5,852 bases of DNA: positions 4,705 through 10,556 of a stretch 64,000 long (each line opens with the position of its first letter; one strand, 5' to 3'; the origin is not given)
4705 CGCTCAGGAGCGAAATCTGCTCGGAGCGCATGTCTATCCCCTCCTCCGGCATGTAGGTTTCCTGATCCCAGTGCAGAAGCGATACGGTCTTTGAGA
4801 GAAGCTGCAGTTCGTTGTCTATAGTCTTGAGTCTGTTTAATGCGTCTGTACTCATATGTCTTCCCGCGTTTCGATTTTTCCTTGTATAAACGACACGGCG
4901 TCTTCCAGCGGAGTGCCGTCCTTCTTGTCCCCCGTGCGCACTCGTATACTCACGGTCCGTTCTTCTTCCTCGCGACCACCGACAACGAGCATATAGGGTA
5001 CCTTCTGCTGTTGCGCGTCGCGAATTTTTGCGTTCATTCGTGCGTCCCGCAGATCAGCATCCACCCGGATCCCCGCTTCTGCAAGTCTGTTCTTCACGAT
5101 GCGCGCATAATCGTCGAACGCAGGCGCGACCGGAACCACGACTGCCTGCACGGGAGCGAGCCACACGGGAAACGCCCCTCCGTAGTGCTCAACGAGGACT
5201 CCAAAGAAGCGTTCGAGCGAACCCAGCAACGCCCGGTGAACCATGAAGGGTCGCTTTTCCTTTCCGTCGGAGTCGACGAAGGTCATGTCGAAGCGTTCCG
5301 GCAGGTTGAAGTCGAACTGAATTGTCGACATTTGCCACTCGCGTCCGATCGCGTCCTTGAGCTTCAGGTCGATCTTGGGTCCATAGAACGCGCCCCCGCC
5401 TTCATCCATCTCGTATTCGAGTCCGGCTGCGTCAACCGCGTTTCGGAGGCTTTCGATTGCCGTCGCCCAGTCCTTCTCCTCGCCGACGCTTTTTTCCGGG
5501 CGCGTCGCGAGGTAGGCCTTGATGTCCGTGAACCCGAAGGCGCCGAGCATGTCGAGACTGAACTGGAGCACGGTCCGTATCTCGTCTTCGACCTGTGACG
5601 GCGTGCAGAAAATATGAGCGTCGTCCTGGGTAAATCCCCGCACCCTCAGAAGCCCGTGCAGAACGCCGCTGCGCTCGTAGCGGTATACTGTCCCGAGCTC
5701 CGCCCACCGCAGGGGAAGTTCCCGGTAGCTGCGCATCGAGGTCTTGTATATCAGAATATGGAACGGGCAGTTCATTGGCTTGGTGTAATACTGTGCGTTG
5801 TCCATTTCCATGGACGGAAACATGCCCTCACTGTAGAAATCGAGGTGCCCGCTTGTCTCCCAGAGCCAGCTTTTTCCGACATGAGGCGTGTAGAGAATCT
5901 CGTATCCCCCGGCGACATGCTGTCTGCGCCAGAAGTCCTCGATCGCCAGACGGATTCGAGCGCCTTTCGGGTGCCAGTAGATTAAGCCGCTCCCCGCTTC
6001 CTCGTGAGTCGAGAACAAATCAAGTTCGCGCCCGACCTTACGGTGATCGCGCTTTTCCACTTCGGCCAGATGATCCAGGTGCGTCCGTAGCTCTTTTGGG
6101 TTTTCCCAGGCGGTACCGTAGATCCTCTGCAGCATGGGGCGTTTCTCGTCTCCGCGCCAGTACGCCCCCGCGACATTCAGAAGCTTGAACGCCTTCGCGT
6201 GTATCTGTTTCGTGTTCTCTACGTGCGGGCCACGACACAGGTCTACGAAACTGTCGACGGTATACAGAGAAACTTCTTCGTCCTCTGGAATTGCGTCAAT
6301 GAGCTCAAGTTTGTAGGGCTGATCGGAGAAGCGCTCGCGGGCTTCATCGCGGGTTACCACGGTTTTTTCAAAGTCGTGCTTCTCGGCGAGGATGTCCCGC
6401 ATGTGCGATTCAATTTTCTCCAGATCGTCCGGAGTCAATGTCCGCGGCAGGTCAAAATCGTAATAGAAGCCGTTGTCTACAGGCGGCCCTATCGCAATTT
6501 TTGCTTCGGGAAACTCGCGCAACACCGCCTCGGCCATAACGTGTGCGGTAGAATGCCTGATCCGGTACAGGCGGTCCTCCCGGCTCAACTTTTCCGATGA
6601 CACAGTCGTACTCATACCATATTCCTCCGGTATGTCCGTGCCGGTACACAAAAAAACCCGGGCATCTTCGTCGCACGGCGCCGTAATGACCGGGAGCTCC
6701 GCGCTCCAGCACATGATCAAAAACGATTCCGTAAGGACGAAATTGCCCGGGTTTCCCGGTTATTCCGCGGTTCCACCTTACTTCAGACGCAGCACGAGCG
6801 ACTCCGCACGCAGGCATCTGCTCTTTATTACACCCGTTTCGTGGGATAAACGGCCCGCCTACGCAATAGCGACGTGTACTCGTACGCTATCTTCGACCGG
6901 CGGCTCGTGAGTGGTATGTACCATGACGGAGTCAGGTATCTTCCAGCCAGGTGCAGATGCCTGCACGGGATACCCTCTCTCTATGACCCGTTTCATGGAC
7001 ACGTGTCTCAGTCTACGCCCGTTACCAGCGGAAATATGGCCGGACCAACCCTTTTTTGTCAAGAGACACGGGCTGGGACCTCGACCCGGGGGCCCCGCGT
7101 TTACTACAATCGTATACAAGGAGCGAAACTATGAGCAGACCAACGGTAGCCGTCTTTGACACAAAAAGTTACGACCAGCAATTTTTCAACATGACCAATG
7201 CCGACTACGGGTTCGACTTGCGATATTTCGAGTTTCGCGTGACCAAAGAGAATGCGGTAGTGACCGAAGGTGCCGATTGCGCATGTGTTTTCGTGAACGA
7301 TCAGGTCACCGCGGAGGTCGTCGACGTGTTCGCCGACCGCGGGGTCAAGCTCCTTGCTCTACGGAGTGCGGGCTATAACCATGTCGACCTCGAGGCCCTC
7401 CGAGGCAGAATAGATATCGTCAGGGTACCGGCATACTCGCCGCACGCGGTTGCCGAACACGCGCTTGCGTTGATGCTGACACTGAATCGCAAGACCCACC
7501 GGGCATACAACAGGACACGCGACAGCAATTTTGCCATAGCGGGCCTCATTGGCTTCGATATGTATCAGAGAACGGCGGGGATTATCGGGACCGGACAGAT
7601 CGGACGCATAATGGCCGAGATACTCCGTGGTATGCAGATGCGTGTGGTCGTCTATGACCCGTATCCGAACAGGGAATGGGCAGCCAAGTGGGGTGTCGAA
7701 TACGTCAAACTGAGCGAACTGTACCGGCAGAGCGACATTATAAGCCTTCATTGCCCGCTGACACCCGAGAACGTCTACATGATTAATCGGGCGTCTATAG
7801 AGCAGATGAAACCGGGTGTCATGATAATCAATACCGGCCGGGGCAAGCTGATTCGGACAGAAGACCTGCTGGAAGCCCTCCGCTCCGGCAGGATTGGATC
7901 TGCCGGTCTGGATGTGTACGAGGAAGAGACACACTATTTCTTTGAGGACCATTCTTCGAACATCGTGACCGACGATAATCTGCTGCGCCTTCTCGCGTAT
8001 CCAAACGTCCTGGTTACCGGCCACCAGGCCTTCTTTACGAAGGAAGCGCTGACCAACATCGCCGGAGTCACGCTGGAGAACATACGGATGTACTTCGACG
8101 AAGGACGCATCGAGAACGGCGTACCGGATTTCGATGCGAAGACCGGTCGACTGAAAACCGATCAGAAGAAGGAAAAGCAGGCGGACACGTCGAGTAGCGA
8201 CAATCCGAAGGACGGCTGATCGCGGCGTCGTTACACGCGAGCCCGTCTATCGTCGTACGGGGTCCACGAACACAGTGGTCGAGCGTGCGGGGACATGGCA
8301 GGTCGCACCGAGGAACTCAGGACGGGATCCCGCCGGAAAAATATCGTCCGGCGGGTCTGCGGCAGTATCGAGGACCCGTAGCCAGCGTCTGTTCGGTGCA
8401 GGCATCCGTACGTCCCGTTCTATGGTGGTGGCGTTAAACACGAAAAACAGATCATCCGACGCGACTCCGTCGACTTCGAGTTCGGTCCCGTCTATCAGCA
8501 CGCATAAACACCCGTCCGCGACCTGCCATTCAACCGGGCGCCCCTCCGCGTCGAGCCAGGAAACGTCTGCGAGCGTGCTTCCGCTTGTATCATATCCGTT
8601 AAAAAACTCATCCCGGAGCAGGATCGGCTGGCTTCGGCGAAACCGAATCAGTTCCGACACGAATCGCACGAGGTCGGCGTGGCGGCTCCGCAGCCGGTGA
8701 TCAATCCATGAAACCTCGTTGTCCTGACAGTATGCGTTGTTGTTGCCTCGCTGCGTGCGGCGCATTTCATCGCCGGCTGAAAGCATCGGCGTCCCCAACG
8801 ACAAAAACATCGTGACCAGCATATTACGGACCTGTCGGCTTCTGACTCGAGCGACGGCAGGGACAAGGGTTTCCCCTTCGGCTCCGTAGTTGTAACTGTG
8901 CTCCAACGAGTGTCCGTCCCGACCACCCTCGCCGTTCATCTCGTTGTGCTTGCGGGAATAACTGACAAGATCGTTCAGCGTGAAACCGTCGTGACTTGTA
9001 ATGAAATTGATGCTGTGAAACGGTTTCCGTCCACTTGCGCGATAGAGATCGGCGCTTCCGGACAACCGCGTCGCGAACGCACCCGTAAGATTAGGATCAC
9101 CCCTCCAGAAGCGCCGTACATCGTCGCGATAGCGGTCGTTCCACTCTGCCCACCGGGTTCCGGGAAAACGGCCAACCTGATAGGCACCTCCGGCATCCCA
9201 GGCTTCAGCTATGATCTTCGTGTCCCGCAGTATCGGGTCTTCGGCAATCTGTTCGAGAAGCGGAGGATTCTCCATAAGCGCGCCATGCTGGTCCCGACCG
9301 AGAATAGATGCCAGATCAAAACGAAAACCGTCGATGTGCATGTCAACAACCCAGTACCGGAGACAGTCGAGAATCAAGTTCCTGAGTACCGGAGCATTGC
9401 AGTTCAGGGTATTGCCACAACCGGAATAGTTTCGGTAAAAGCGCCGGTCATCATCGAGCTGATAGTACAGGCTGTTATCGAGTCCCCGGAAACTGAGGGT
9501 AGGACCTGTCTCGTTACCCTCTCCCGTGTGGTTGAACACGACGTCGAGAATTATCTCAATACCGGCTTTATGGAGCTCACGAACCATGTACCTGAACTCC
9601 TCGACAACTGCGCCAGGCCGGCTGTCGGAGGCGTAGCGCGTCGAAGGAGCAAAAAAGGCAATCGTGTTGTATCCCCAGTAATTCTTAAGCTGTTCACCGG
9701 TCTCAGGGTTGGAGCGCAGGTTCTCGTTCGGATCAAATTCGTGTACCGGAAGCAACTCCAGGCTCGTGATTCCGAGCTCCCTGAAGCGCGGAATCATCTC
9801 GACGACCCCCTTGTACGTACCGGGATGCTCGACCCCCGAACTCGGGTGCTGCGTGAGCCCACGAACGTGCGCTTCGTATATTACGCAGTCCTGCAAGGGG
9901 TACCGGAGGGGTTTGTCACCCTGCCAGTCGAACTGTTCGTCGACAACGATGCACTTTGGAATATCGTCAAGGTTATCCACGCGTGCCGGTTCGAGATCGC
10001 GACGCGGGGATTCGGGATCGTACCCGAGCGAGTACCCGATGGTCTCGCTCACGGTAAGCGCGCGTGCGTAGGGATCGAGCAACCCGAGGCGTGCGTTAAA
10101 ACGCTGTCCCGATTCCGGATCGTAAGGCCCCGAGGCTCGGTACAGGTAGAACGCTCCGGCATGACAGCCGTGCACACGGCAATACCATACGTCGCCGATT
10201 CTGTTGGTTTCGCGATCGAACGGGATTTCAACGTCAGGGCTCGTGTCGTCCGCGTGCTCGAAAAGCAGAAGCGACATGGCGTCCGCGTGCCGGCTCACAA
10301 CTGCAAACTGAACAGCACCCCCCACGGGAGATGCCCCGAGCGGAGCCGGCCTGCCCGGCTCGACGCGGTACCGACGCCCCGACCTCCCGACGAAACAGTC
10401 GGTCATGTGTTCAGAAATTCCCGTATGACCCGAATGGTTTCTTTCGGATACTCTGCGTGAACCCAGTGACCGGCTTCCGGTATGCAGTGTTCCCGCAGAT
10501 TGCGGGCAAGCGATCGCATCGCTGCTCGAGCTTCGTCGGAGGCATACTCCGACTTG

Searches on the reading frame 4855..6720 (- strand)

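Call 70: search_protein_families(library=pfam, proteins=[window:4855-6720:-], max_evalue=0.00001)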
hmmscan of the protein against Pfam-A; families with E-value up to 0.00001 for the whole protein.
window:4855-6720:- (622 aa): 3 families
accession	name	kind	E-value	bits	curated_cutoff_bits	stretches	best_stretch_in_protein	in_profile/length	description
PF00587.30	tRNA-synt_2b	-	5.4e-47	160.6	29.3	1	306-513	5-179/179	tRNA synthetase class II core domain (G, H, P, S and T)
PF03129.25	HGTP_anticodon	-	1.5e-23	83.2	21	1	525-613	1-92/94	Anticodon binding domain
PF07973.19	tRNA_SAD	-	1.3e-15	57.6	24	1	150-201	1-44/44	Threonyl and Alanyl tRNA synthetase second additional domain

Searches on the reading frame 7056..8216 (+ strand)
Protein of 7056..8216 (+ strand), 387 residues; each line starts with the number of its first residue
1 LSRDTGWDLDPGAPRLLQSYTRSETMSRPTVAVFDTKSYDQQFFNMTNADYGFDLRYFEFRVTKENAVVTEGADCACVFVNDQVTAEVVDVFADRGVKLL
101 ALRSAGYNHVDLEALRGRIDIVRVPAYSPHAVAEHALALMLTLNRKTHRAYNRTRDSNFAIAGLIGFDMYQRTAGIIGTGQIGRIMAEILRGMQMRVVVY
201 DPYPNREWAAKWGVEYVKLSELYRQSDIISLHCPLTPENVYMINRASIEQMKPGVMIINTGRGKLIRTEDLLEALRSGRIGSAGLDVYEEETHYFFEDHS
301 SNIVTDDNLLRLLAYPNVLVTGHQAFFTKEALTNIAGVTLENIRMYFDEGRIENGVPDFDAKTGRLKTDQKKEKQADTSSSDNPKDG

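Call 70: search_protein_families(library=pfam, proteins=[window:7056-8216:+], max_evalue=0.00001)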
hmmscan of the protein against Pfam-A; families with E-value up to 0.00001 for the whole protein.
window:7056-8216:+ (387 aa): 2 families
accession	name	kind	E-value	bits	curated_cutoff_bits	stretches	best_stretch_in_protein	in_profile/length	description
PF02826.25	2-Hacid_dh_C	-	8.1e-53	178.9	25.1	1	137-325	1-178/178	D-isomer specific 2-hydroxyacid dehydrogenase, NAD binding domain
PF00389.36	2-Hacid_dh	-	6.1e-26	91.1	24.6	1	31-356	1-133/134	D-isomer specific 2-hydroxyacid dehydrogenase, catalytic domain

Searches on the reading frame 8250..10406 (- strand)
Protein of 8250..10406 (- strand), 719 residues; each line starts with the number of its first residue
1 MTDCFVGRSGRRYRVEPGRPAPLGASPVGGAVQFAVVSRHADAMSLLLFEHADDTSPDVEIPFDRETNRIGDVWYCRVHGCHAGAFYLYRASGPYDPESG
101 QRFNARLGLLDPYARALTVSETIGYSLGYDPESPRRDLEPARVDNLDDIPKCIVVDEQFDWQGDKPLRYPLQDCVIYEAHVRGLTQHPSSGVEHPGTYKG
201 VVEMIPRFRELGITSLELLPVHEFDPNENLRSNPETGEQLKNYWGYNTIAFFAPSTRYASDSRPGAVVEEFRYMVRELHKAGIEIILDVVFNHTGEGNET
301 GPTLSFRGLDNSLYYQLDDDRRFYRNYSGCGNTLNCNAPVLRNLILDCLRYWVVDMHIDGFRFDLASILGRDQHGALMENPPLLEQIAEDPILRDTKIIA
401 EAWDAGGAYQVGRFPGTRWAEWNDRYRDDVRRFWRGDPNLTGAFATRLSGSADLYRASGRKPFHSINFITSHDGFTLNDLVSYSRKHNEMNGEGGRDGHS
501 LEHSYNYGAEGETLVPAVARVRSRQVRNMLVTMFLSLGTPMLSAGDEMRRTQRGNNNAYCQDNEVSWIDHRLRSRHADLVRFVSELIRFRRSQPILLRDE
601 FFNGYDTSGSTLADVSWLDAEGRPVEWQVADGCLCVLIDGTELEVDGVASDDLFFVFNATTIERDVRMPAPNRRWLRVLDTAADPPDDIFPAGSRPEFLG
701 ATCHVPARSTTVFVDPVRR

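Call 70: search_protein_families(library=pfam, proteins=[window:8250-10406:-], max_evalue=0.00001)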
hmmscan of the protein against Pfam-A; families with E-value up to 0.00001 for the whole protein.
window:8250-10406:- (719 aa): 2 families
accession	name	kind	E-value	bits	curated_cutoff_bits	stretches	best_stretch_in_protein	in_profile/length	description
PF00128.31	Alpha-amylase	-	1.2e-14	54.9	22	1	194-297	14-95/446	Alpha amylase, catalytic domain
PF02922.24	CBM_48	-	2.7e-07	31.3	22.4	1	22-114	1-83/83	Carbohydrate-binding module 48 (Isoamylase N-terminal domain)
